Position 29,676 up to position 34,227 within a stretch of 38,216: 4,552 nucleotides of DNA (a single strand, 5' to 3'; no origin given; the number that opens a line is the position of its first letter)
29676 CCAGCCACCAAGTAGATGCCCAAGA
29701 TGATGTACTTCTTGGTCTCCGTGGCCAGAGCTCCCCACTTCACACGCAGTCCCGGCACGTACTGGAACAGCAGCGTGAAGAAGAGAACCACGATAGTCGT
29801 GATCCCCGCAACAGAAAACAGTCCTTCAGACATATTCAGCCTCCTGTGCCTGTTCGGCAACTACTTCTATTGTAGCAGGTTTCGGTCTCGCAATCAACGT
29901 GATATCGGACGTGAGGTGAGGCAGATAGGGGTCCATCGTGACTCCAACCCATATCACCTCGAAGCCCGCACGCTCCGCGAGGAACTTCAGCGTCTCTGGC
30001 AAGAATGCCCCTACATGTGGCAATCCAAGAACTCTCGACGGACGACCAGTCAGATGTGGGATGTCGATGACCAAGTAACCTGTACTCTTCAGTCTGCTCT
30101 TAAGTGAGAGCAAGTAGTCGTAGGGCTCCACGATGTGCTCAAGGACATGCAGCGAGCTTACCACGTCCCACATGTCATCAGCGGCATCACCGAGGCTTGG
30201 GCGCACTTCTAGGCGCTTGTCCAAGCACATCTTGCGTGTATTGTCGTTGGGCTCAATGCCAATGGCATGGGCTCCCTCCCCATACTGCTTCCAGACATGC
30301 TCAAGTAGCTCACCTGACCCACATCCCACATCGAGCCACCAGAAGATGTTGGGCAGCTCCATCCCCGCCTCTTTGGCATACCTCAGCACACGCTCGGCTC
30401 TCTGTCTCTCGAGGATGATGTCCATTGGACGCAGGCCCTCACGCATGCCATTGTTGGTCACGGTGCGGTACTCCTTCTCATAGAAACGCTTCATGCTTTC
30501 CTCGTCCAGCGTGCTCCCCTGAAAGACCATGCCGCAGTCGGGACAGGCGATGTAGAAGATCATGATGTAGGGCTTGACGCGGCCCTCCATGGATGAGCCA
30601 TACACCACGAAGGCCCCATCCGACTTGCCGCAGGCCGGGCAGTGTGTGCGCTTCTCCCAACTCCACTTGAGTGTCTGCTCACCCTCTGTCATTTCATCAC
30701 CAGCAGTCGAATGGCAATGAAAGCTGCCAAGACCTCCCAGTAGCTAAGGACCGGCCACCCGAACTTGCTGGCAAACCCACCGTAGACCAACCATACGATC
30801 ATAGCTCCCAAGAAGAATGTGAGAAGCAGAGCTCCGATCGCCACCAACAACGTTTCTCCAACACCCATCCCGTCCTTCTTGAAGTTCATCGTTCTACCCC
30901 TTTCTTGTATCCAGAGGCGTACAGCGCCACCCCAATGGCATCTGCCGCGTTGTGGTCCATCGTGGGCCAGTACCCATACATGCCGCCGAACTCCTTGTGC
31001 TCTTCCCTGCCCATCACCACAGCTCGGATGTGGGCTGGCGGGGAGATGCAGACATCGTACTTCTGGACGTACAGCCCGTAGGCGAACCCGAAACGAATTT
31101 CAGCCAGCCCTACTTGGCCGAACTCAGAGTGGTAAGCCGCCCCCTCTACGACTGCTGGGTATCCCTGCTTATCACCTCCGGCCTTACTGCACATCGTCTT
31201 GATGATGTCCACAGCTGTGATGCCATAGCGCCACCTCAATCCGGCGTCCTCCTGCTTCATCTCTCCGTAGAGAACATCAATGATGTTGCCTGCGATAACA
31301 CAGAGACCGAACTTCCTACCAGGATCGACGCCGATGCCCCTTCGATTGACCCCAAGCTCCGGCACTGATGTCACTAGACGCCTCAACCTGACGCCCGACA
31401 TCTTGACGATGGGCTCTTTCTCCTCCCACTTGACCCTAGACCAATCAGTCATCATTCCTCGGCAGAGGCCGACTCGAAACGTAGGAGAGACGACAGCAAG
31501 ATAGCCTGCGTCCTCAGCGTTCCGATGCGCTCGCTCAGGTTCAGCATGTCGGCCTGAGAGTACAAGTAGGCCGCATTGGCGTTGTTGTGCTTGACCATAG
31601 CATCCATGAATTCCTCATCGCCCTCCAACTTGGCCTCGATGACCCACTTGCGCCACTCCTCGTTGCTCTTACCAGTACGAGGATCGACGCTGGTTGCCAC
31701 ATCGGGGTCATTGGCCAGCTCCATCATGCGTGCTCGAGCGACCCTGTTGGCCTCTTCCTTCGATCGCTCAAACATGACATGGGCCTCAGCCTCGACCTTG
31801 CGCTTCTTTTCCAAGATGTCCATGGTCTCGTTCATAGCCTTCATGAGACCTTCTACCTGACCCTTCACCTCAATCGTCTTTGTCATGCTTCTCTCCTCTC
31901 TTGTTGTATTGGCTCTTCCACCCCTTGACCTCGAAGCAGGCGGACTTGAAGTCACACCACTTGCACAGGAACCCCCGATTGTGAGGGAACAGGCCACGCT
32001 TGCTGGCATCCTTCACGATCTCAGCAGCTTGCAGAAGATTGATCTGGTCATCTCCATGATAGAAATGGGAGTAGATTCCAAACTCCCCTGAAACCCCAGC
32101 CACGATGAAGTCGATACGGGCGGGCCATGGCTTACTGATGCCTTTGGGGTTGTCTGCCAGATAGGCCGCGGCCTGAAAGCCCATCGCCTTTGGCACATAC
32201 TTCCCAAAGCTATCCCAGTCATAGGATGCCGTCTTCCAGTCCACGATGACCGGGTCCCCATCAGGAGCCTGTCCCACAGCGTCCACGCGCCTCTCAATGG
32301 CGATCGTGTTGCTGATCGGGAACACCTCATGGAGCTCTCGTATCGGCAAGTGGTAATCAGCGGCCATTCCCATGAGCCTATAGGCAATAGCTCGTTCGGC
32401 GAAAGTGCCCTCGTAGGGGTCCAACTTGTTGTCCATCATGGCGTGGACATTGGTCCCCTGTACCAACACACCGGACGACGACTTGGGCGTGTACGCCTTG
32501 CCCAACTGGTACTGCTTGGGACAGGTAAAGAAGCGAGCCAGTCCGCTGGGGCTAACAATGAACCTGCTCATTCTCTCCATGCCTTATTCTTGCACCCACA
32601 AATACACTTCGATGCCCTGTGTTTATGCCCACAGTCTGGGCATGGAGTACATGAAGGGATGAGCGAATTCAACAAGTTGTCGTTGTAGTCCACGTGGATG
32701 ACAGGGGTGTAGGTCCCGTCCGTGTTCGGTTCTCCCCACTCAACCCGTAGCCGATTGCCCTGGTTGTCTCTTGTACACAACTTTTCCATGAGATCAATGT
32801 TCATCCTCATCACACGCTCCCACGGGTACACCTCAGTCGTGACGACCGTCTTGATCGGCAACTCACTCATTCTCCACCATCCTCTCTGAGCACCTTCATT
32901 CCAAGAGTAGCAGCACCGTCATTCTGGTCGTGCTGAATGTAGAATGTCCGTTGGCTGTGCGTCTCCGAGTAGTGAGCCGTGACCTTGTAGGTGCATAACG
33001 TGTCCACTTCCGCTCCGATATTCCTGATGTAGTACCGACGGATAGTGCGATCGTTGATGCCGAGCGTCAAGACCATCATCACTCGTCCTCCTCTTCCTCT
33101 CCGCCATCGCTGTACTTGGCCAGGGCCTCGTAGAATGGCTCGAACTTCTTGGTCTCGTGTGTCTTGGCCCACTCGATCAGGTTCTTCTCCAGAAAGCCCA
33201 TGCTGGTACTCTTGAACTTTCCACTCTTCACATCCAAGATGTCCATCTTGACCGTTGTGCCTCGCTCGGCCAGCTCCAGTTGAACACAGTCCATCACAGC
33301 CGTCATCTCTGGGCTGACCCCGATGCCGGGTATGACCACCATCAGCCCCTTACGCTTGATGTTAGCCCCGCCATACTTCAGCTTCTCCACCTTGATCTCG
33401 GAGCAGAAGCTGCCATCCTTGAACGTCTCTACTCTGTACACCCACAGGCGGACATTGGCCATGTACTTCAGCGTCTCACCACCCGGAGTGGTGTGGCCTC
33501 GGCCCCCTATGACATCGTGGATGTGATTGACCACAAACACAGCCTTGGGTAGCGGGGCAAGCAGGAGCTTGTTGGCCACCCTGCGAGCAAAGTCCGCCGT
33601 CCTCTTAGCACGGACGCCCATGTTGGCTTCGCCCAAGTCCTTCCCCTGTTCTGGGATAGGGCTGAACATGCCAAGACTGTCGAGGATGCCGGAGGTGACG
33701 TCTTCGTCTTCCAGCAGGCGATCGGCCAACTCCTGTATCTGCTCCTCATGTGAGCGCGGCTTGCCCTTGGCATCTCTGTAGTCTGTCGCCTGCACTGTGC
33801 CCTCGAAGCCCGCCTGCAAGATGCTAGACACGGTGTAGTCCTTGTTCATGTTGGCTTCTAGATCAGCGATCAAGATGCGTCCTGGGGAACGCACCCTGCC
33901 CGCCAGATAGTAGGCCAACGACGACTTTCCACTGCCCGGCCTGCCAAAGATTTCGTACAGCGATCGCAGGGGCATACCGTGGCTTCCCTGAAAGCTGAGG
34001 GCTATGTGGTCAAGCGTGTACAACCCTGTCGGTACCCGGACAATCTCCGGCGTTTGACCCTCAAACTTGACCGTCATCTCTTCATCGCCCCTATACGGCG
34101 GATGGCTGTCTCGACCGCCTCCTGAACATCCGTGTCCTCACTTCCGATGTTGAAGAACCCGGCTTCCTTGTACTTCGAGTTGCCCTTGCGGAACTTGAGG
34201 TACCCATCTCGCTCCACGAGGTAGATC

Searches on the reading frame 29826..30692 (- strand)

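Call 14: search_protein_families(library=pfam, proteins=[window:29826-30692:-], max_evalue=0.01)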
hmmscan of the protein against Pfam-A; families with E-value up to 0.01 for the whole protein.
window:29826-30692:- (288 aa): 8 families
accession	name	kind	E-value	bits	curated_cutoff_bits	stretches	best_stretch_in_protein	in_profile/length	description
PF13489.12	Methyltransf_23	-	7.6e-15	55.5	27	1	118-247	25-162/164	Methyltransferase domain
PF08241.18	Methyltransf_11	-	3e-09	37.8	21.2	1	120-209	1-95/95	Methyltransferase domain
PF08242.18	Methyltransf_12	-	1.9e-07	32.2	30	1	120-207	1-98/98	Methyltransferase domain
PF08003.17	Methyltransf_9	-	7.6e-07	28.8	23.8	1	120-222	120-230/315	Protein of unknown function (DUF1698)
PF13847.12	Methyltransf_31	-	7.5e-06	26.1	27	1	120-211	8-111/145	Methyltransferase domain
PF13649.12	Methyltransf_25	-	7e-05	23.9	27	1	120-202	2-94/97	Methyltransferase domain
PF07021.18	MetW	-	0.00071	19.7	21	1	120-165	18-61/193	Methionine biosynthesis protein MetW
PF14354.12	Lar_restr_allev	-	0.009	16.7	28.6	0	17-61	5-34/58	Restriction alleviation protein Lar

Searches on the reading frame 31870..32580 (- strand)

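Call 14: search_protein_families(library=pfam, proteins=[window:31870-32580:-], max_evalue=0.01)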
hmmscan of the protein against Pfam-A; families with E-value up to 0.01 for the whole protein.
window:31870-32580:- (236 aa): 1 family
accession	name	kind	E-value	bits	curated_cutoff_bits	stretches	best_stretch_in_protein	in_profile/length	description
PF12705.13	PDDEXK_1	-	7.1e-11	42.9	22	1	91-215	121-246/247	PD-(D/E)XK nuclease superfamily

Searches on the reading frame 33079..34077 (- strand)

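Call 9: search_protein_families(library=phrogs, proteins=[window:33079-34077:-])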
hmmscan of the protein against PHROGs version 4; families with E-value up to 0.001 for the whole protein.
window:33079-34077:- (332 aa): 2 families
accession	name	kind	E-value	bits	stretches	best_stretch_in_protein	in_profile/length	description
phrog_97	-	other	1.1e-25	91.8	1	12-227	47-272/506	UvsX-like recombinase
phrog_8337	-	DNA, RNA and nucleotide metabolism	2.8e-06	28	1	14-211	49-237/273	DNA repair protein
